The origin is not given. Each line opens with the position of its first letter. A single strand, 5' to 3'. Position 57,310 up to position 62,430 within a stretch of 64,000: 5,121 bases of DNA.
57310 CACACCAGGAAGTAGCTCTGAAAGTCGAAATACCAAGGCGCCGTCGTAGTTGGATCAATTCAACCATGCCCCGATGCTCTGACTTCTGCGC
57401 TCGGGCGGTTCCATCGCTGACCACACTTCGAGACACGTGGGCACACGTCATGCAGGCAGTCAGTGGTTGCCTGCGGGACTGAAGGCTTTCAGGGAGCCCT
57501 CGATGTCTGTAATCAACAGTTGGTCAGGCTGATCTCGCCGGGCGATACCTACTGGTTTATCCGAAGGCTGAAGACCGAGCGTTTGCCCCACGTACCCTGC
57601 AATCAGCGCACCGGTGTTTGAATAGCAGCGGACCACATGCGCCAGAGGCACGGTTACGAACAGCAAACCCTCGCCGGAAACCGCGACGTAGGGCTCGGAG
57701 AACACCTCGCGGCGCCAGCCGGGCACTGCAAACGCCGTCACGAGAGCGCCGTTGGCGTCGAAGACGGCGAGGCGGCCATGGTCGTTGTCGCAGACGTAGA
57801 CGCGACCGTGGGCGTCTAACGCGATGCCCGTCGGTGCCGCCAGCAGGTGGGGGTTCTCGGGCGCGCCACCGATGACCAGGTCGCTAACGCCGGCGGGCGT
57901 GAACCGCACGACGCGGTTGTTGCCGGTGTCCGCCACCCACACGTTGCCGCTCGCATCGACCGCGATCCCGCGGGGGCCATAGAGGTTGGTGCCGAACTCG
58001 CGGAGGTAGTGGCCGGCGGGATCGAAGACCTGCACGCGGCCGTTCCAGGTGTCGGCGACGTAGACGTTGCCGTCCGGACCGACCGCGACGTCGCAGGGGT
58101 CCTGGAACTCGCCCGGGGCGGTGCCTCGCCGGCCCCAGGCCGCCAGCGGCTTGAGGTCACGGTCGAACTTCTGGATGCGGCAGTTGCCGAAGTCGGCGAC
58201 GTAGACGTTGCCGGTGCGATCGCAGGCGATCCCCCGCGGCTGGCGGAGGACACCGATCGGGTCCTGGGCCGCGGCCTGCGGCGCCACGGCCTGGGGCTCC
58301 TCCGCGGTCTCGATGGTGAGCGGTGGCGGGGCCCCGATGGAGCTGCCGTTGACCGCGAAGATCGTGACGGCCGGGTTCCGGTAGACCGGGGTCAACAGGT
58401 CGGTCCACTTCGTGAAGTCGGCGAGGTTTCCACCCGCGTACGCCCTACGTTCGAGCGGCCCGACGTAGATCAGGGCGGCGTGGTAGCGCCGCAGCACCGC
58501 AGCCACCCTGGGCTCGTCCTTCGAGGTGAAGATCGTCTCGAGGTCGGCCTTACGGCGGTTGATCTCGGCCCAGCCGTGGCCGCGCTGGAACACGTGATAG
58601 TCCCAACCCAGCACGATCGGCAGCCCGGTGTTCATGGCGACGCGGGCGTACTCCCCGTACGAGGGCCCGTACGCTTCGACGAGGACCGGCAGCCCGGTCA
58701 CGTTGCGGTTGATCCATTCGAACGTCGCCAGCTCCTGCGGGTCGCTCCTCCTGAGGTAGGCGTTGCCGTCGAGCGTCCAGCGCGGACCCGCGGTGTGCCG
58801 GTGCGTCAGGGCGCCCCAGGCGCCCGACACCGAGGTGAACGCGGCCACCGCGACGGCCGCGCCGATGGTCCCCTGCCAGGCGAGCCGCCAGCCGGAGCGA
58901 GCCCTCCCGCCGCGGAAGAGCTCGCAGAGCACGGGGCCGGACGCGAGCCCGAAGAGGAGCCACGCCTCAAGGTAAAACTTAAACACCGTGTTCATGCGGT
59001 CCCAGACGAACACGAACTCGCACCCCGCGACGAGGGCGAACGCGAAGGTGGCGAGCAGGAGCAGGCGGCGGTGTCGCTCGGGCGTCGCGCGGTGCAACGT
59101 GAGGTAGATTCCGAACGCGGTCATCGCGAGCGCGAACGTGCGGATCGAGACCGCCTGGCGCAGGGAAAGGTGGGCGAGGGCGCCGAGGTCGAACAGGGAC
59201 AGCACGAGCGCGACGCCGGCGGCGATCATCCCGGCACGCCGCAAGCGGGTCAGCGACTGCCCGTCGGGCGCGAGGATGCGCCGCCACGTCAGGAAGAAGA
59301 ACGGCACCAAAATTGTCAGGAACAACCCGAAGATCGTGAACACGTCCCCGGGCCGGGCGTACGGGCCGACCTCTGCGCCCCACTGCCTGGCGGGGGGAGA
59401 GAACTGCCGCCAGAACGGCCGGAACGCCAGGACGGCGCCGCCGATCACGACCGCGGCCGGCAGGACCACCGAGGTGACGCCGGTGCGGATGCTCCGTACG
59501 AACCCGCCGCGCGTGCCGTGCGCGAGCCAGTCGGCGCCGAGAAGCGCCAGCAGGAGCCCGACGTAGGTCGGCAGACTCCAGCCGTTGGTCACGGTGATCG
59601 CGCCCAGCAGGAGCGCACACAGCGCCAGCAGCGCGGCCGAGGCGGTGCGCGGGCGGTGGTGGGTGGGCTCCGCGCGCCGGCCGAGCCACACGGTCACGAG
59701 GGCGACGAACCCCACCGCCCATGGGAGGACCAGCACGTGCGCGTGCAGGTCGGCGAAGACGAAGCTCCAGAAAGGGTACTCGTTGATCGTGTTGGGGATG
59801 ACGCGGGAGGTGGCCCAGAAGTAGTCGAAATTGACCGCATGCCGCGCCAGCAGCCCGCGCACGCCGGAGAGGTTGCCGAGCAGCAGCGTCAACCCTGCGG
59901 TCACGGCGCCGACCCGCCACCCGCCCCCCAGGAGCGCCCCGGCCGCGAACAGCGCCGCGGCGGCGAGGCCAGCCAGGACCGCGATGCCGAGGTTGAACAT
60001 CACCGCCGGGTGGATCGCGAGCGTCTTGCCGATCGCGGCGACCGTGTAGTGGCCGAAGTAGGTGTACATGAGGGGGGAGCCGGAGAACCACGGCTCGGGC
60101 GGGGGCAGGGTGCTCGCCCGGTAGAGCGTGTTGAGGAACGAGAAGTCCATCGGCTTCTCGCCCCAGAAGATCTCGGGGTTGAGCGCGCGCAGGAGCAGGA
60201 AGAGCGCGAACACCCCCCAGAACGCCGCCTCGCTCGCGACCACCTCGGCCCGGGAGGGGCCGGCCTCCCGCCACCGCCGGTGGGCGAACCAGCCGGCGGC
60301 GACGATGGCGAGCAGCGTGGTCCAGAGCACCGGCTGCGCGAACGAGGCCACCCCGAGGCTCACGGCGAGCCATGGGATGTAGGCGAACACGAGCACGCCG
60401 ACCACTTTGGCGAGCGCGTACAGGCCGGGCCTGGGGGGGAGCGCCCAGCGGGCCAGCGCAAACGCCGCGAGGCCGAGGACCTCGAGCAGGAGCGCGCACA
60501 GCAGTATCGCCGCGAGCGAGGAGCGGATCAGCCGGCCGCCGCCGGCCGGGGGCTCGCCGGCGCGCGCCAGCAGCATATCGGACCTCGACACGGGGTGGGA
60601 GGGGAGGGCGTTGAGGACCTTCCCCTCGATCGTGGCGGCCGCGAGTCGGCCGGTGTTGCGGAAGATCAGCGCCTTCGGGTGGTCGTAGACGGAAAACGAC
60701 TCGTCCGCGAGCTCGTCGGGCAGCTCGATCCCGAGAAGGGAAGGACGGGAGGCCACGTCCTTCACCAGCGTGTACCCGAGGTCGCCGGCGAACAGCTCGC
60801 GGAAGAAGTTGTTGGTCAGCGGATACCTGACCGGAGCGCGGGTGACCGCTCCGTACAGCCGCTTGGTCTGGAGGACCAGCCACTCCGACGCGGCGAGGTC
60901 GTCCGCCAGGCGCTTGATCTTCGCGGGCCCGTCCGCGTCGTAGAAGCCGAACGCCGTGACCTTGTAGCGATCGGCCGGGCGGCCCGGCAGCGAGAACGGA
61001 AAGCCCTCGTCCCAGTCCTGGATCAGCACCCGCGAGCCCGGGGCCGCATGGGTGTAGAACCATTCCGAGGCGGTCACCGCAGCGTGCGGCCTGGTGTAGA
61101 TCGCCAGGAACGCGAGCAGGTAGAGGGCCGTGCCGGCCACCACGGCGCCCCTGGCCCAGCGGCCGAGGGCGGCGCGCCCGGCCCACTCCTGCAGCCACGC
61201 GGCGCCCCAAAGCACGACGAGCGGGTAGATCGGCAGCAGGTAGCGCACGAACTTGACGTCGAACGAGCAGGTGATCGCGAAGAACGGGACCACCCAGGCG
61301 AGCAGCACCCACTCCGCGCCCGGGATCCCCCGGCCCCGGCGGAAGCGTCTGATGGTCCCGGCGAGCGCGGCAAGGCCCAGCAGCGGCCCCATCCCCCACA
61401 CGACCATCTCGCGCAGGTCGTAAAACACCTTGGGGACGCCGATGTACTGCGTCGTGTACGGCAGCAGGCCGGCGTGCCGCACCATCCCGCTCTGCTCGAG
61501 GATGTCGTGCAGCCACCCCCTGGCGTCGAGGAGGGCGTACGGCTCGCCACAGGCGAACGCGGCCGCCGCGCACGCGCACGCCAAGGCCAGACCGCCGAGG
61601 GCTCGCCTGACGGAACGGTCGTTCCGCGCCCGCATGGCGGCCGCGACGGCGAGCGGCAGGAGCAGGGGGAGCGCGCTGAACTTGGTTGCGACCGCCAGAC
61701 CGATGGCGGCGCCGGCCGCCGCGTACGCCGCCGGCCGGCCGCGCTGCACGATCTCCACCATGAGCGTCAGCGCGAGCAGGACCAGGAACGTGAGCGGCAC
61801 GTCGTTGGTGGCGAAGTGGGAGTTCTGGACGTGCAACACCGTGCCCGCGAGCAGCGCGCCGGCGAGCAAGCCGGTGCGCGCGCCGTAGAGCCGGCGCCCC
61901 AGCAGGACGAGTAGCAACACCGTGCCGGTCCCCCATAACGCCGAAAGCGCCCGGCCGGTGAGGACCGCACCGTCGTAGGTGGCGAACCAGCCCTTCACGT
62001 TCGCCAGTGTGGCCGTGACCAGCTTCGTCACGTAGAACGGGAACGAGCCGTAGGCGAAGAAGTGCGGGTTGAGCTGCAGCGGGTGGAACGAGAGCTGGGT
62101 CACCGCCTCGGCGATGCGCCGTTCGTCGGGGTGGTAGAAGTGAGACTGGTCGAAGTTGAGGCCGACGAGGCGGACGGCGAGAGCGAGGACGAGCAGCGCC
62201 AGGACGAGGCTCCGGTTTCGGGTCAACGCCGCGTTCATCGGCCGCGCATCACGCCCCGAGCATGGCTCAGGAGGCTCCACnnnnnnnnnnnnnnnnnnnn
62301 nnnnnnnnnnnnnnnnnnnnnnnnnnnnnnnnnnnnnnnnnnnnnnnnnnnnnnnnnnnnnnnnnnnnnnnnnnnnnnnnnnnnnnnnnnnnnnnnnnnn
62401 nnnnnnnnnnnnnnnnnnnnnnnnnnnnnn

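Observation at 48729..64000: Dense envelope-glycosylation locus: one GT2, four GT-C-type membrane enzymes, DUF362 and a DPPR-synthase-like UbiA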

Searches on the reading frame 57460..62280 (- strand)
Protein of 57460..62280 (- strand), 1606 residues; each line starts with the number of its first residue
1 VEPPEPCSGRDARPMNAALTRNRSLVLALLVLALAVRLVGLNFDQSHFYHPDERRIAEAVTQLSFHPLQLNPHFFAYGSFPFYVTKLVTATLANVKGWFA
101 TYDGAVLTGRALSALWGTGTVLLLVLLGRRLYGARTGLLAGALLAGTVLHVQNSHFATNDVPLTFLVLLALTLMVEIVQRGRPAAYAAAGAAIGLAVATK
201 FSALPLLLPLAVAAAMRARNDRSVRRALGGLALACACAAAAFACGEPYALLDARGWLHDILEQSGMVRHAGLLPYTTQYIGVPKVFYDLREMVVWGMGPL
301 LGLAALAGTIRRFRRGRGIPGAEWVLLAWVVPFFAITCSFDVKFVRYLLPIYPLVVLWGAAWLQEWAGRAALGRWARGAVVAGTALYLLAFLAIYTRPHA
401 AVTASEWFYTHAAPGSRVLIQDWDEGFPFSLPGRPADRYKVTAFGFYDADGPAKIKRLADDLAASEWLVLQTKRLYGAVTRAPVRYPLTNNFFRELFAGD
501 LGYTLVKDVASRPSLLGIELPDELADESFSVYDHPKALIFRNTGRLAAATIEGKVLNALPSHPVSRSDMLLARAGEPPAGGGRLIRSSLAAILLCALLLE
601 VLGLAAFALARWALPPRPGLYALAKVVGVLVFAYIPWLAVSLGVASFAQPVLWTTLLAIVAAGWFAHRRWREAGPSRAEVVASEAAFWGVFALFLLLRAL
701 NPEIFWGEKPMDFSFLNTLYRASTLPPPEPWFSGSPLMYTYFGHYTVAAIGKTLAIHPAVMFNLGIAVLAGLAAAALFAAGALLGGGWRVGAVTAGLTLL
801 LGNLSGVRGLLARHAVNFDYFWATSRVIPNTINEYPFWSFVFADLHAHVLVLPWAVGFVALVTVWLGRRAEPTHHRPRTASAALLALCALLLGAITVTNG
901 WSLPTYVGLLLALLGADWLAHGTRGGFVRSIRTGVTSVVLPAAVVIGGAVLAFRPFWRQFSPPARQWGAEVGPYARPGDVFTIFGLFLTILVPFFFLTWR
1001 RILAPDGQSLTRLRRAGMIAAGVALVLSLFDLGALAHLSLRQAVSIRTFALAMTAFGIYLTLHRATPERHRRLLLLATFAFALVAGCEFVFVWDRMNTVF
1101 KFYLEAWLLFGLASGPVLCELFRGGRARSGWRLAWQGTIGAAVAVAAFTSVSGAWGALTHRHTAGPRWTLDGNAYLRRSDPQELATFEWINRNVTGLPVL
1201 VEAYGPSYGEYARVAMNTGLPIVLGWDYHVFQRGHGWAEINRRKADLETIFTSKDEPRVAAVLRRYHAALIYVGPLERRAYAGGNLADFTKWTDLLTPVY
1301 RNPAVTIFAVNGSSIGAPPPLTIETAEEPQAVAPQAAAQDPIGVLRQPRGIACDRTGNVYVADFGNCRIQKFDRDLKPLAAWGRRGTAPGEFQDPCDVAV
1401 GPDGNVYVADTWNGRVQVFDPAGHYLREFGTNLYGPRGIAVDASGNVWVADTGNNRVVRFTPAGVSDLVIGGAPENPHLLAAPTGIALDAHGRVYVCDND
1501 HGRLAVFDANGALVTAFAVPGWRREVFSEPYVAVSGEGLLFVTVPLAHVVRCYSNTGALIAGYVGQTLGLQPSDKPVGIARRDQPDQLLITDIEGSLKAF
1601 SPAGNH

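Call 5: search_protein_families(library=pfam, proteins=[window:57460-62280:-], max_evalue=0.01)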
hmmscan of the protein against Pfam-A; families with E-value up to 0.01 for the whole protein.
window:57460-62280:- (1606 aa): 10 families
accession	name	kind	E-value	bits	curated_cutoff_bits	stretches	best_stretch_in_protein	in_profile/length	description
PF10060.15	DUF2298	-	1.4e-85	288.5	27.8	1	631-1110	1-488/488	Uncharacterized membrane protein (DUF2298)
PF01436.27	NHL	-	9.9e-33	111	20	4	1433-1460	1-28/28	NHL repeat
PF08450.18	SGL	-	9.6e-16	58.6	26.3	2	1404-1467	145-217/246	SMP-30/Gluconolactonase/LRE-like region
PF13231.12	PMT_2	-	2.6e-15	57.5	26.1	1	110-239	25-153/160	Dolichyl-phosphate-mannose-protein mannosyltransferase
PF25021.1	TEN_NHL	-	2.2e-10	40.5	27.1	0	1431-1459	139-167/357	Teneurin NHL domain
PF02366.24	PMT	-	1.9e-09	37.9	22.7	1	106-217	82-199/245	Dolichyl-phosphate-mannose-protein mannosyltransferase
PF24684.1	Vgb_lyase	-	4.3e-09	36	50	1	1393-1594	13-200/290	Virginiamycin B lyase family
PF06739.17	SBBP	-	1.7e-06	28.3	20.5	0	1347-1362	14-29/38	Beta-propeller repeat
PF13449.12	Phytase-like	-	0.00051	20.5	27.6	0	1436-1464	70-98/284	Esterase-like activity of phytase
PF20067.5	SSL_N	-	0.0023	18.2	18.9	0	1395-1410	23-38/46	Strictosidine synthase-like, N-terminal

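Call 6: search_protein_families(library=ncbifam, proteins=[window:57460-62280:-], max_evalue=0.01)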
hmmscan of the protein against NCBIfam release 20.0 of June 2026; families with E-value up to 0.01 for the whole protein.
window:57460-62280:- (1606 aa): 7 families
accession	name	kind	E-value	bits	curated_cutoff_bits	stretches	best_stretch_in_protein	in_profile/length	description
TIGR03662.1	Chlor_Arch_YYY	subfamily_domain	3.3e-135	452.5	300.25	1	591-1310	4-726/727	chlor_Arch_YYY domain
NF035926.1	scyF_NHL_VPEP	equivalog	1.3e-35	123.2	350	2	1342-1432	195-286/376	scytonemin biosynthesis PEP-CTERM protein ScyF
NF033206.1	ScyE_fam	subfamily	4.2e-12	46.3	80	2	1431-1511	5-103/333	ScyD/ScyE family protein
TIGR03663.1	TIGR03663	subfamily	4.9e-07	29.1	126.25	1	25-211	3-174/435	flippase activity-associated protein Agl23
TIGR02604.1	Piru_Ver_Nterm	subfamily_domain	0.00013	21.5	122.2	0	1395-1415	323-343/367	PVC-type heme-binding CxxCH protein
NF053768.1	CIS12_fam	equivalog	0.00085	18.1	860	1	1351-1503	49-190/715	CIS12 family contractile injection system protein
NF047510.1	LIC_10190_fam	subfamily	0.0012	17.7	100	1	103-233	161-289/424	LIC_10190 family membrane protein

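Call 54: search_solved_structures(query=window:57460-62238:-, max_evalue=0.01)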
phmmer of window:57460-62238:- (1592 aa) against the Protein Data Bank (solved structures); distinct sequences matched with E-value up to 0.01: 50.
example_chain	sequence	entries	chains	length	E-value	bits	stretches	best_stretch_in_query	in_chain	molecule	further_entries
6d69_A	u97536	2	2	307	1.7e-39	138.4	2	1356-1502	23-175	NHL Repeat Region of D. melanogaster Thin | Thin, isoform D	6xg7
6fpt_A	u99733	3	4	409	2.2e-39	138.1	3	1333-1446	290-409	E3 ubiquitin-protein ligase TRIM71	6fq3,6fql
7qrx_A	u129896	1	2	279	9.2e-39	136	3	1333-1446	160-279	E3 ubiquitin-protein ligase TRIM71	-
9jur_A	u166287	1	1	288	9.9e-39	135.9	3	1333-1446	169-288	E3 ubiquitin-protein ligase TRIM71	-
8j72_A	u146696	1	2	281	9.9e-38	132.6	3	1333-1446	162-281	E3 ubiquitin-protein ligase TRIM71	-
7b96_A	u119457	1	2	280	1.9e-34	121.7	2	1333-1500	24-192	Isoform 2 of Tripartite motif-containing protein 2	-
7qrv_A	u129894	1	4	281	1.9e-34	121.7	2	1333-1500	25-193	Tripartite motif-containing protein 2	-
7qrw_A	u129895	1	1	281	4e-34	120.6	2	1334-1441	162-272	Isoform 4 of Tripartite motif-containing protein 3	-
7b2r_A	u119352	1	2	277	1.6e-33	118.6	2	1334-1441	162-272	Tripartite motif-containing protein 2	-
6f0t_A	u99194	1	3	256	5.2e-30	107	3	1330-1495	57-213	Pizza6-SFW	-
6rej_A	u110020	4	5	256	2.3e-29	104.9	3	1331-1495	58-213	Pizza6-SH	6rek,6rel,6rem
6i37_A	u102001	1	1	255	8.1e-29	103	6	1417-1449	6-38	nv1Pizza6-AYW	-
6i3b_A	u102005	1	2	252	1.3e-28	102.3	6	1417-1449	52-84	cPizza6-AYW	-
6f0q_A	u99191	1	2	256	1.5e-28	102.2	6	1417-1449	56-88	Pizza6-AYW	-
6i38_A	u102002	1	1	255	2.3e-28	101.5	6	1417-1449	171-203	nv2Pizza6-AYW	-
6ren_A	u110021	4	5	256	8.2e-25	89.7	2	1330-1494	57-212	3fPizza6-SH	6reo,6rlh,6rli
7djm_A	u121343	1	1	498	0.0001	23.1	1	1330-1406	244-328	Protein SUPPRESSOR OF QUENCHING 1, chloroplastic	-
7djk_A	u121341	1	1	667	0.00021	22.1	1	1330-1406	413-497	Protein SUPPRESSOR OF QUENCHING 1, chloroplastic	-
7djj_A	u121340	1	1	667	0.00021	22.1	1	1330-1406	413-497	Protein SUPPRESSOR OF QUENCHING 1, chloroplastic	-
7djl_C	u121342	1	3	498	0.00023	22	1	1330-1406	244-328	Protein SUPPRESSOR OF QUENCHING 1, chloroplastic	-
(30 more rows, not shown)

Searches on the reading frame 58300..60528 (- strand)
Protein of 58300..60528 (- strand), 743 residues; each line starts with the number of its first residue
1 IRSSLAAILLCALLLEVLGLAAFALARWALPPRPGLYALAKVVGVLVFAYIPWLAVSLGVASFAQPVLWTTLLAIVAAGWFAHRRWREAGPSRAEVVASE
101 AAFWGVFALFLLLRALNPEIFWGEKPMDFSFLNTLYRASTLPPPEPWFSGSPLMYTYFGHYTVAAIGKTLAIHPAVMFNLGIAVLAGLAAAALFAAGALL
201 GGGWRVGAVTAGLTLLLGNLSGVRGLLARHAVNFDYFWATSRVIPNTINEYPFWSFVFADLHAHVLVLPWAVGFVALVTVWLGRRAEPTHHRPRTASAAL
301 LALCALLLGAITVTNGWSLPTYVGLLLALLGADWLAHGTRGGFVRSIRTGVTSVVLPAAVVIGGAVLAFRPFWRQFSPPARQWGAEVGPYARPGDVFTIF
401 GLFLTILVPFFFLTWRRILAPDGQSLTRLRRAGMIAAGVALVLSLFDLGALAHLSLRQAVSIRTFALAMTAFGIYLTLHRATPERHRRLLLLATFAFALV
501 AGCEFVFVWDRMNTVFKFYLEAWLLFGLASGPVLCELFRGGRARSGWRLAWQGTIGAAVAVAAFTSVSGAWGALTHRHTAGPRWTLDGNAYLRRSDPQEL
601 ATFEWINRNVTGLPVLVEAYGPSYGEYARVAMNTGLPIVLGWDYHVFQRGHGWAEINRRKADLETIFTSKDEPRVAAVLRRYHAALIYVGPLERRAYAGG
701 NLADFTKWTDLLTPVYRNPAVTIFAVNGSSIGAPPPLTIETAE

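Call 27: search_protein_families(library=pfam, proteins=[window:58300-60528:-], max_evalue=10)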
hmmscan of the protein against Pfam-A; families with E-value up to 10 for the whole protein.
window:58300-60528:- (743 aa): 1 family
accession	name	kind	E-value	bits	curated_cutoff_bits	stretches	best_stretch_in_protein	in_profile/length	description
PF10060.15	DUF2298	-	1.6e-86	291.7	27.8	1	47-526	1-488/488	Uncharacterized membrane protein (DUF2298)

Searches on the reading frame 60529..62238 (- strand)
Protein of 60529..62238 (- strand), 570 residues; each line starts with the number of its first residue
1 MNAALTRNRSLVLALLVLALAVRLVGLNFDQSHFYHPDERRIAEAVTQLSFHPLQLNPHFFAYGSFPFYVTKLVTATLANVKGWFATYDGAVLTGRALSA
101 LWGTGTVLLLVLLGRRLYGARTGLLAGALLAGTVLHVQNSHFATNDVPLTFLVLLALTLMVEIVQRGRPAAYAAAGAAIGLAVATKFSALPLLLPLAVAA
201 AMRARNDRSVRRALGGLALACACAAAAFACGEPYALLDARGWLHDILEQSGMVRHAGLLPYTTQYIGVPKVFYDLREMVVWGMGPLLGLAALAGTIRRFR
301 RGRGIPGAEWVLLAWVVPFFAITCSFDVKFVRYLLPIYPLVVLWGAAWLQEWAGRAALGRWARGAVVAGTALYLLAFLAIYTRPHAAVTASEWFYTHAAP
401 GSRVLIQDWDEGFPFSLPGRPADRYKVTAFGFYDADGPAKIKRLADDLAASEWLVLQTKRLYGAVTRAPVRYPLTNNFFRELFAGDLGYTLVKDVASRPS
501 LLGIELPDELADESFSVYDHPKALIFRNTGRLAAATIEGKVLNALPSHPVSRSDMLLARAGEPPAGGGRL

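Call 27: search_protein_families(library=pfam, proteins=[window:60529-62238:-], max_evalue=10)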
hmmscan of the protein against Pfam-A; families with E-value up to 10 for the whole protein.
window:60529-62238:- (570 aa): 6 families
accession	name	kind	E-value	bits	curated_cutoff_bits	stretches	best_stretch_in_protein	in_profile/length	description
PF13231.12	PMT_2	-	5e-16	59.7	26.1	1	96-225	25-153/160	Dolichyl-phosphate-mannose-protein mannosyltransferase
PF02366.24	PMT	-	1.4e-10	41.6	22.7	1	91-203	81-199/245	Dolichyl-phosphate-mannose-protein mannosyltransferase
PF09594.16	GT87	-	7.9e-06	26.2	25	1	96-309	20-223/237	Glycosyltransferase family 87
PF03901.23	Glyco_transf_22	-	0.37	10.4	23.8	1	289-382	274-366/414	Alg9-like mannosyltransferase family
PF00122.25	E1-E2_ATPase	-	1.4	8.9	28.1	1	151-204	126-177/181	E1-E2 ATPase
PF02516.20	STT3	-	6.2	6.6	24.5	1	98-184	101-191/405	Oligosaccharyl transferase STT3, N-terminal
